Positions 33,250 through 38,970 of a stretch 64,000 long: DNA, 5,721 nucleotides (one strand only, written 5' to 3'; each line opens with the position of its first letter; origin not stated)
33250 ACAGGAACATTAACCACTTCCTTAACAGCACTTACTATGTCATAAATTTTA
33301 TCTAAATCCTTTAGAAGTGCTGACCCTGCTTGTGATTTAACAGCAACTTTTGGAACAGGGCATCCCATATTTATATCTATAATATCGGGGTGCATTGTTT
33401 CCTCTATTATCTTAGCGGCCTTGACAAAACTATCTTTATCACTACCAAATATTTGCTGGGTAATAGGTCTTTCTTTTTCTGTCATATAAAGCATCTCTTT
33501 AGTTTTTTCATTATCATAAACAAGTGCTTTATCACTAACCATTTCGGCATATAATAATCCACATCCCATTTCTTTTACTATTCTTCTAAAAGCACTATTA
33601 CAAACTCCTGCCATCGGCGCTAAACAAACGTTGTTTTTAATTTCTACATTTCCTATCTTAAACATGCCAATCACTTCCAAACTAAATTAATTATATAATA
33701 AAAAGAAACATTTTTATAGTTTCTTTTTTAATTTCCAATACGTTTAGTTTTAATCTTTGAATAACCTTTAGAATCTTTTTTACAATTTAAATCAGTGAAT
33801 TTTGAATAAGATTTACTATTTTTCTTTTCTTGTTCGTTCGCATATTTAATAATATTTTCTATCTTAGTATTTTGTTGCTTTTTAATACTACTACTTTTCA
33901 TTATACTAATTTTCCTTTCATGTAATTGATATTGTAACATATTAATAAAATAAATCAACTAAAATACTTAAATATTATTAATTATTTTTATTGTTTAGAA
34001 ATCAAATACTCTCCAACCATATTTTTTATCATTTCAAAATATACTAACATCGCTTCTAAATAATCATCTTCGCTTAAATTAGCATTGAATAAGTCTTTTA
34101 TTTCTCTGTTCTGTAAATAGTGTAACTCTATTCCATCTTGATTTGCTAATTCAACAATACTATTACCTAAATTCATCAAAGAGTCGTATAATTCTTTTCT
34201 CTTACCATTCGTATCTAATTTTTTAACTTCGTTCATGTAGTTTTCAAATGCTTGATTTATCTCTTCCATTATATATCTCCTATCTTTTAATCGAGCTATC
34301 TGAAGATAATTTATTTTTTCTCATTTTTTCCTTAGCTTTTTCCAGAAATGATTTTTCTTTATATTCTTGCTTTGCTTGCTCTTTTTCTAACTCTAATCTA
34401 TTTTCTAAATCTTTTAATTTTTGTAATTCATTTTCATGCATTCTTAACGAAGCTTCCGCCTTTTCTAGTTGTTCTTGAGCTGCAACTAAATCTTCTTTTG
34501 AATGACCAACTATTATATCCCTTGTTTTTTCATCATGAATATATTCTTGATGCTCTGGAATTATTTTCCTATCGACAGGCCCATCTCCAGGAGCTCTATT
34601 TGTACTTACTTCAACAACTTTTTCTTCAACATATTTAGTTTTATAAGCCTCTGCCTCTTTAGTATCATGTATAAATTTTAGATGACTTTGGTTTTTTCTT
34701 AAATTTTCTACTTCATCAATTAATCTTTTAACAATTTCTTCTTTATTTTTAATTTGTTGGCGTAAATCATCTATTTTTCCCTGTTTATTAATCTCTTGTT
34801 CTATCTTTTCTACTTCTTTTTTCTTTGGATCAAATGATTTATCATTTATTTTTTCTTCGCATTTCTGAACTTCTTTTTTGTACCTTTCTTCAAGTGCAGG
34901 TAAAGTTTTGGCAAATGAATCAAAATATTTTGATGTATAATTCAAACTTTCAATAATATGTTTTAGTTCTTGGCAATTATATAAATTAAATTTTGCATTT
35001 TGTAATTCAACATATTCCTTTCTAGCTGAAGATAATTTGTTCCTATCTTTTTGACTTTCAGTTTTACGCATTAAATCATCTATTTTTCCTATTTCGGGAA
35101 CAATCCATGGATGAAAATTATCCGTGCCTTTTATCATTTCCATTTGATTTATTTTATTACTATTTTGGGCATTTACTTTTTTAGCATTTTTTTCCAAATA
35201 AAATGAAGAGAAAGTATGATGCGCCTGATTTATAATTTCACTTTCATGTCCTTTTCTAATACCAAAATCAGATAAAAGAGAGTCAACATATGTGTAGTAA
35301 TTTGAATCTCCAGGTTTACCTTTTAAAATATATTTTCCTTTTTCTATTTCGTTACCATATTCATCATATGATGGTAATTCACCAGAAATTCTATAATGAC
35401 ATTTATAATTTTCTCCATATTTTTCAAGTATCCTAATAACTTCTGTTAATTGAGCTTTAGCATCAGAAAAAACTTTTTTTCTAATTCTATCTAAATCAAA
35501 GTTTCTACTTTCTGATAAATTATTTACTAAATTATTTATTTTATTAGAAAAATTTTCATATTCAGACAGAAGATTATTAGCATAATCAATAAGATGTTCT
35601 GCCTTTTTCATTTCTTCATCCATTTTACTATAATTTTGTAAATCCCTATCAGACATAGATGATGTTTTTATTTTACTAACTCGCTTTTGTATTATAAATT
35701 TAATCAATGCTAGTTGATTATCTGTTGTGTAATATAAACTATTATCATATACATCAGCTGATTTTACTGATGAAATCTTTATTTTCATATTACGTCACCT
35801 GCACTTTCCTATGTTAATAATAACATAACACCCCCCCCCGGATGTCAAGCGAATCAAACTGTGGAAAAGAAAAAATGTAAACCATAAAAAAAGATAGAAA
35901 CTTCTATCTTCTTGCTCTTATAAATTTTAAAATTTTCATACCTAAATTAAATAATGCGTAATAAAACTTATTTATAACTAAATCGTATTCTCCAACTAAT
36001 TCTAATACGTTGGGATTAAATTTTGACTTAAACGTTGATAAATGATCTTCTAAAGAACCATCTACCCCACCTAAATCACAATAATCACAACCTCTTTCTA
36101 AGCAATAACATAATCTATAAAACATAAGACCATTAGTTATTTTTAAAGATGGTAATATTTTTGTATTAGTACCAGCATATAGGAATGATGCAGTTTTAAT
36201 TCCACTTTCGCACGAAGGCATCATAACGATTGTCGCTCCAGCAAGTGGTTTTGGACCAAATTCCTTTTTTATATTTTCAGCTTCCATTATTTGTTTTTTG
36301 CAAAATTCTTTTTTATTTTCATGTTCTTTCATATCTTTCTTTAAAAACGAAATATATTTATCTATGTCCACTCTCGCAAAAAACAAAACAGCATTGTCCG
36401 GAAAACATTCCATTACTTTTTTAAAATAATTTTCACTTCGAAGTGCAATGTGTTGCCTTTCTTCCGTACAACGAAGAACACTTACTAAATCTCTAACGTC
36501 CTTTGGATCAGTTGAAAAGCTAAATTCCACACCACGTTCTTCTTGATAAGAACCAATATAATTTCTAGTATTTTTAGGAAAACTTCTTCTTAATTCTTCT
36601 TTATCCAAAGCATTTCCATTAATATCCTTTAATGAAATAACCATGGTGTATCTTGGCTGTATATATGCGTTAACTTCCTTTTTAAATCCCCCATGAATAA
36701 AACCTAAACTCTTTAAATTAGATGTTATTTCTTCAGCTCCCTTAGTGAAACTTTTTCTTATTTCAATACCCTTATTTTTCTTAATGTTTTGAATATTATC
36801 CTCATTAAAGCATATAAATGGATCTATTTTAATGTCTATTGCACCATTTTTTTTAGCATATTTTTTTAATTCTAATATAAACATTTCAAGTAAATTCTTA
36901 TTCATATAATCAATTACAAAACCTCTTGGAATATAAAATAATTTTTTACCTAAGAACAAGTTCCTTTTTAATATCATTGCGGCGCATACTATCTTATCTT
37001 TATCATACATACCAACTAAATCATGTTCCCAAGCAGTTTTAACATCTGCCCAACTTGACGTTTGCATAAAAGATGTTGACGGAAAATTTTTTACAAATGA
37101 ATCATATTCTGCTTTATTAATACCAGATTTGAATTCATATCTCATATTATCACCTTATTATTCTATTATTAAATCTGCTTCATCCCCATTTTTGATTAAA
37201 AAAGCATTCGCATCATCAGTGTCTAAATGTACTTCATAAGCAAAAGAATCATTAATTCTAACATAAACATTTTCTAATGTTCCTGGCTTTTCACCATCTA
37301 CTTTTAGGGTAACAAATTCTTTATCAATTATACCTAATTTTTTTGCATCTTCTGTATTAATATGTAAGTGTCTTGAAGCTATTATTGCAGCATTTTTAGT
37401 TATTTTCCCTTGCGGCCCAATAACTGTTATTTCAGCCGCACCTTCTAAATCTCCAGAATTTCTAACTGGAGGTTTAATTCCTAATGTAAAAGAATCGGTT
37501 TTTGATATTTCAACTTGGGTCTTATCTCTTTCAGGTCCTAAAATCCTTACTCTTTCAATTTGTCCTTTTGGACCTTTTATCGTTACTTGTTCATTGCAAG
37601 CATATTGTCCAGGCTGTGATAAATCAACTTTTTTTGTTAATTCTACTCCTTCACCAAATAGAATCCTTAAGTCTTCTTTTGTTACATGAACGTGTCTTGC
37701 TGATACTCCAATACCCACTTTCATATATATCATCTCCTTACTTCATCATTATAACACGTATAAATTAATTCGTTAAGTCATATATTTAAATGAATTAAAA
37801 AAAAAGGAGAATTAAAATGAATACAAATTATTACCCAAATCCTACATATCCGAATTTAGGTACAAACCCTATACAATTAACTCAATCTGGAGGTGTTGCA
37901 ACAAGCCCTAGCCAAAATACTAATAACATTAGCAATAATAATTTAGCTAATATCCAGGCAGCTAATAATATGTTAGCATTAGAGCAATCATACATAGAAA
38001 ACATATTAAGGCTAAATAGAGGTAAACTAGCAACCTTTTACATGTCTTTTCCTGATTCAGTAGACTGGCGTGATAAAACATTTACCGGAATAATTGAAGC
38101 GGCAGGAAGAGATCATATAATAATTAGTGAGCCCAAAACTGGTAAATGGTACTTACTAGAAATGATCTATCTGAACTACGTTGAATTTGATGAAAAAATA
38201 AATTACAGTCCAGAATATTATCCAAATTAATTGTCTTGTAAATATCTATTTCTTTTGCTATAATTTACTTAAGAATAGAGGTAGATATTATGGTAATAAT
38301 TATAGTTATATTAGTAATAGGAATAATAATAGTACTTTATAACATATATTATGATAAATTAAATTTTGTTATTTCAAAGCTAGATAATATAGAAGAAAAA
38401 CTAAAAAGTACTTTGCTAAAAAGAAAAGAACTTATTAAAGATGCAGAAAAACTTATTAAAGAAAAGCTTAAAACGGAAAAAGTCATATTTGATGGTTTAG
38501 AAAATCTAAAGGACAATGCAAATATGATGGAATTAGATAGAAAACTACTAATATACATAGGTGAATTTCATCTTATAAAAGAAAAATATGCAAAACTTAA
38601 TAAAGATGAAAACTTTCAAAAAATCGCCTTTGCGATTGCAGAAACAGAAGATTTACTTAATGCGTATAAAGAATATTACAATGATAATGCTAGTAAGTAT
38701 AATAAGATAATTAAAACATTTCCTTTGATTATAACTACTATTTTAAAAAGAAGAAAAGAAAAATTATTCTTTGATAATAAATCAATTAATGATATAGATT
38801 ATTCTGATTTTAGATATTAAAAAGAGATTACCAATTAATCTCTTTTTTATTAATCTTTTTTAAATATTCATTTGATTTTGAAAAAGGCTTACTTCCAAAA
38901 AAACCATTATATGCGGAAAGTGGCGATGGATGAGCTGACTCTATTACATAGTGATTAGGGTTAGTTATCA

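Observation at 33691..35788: Self-contained three-gene cassette of uncharacterised proteins (502-aa coiled-coil, 93-aa acidic, 57-aa basic)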

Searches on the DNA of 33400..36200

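Call 86: search_rna_families(source=window, start=33400, end=36200, threshold=evalue, max_evalue=1)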
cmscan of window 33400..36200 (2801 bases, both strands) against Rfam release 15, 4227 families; matches with E-value up to 1: 1.
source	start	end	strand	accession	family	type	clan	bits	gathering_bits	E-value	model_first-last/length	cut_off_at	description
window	35171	35201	-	RF01726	SAM-II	Cis-reg; riboswitch;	-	20.9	44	0.86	1-60/60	no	SAM-II riboswitch aptamer (SAM-II long loop)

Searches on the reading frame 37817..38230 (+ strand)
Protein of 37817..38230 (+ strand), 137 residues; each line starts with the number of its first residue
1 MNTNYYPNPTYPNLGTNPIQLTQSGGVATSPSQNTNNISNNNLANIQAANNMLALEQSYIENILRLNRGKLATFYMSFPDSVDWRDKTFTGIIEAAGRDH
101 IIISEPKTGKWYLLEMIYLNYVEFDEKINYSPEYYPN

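Call 3: search_protein_families(library=pfam, proteins=[window:37817-38230:+], max_evalue=0.1)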
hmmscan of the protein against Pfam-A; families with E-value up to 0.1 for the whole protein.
window:37817-38230:+ (137 aa): 2 families
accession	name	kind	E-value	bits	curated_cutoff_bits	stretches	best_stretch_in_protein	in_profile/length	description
PF09671.16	Spore_GerQ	-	2.1e-38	130.5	25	1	55-130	1-76/76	Spore coat protein (Spore_GerQ)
PF19264.4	DUF5907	-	0.063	13.9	27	1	26-54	19-47/80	Repeat of unknown function (DUF5907)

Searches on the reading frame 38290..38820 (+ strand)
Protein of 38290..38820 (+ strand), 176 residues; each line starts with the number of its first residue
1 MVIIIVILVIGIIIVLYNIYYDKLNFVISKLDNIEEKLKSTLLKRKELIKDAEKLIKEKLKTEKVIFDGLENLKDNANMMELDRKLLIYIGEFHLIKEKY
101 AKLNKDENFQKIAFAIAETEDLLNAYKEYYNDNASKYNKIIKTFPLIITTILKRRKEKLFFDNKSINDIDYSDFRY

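Call 3: search_protein_families(library=pfam, proteins=[window:38290-38820:+], max_evalue=0.1)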
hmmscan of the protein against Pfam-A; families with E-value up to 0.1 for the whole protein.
window:38290-38820:+ (176 aa): 3 families
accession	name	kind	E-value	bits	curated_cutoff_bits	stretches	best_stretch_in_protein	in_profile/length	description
PF04011.17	LemA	-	7.8e-14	52.2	26.2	1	38-162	5-136/149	LemA family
PF01956.21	EMC3_TMCO1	-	0.041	14.1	27.1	1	3-65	15-77/169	Integral membrane protein EMC3/TMCO1-like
PF01196.24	Ribosomal_L17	-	0.071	14.4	27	0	35-143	12-81/97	Ribosomal protein L17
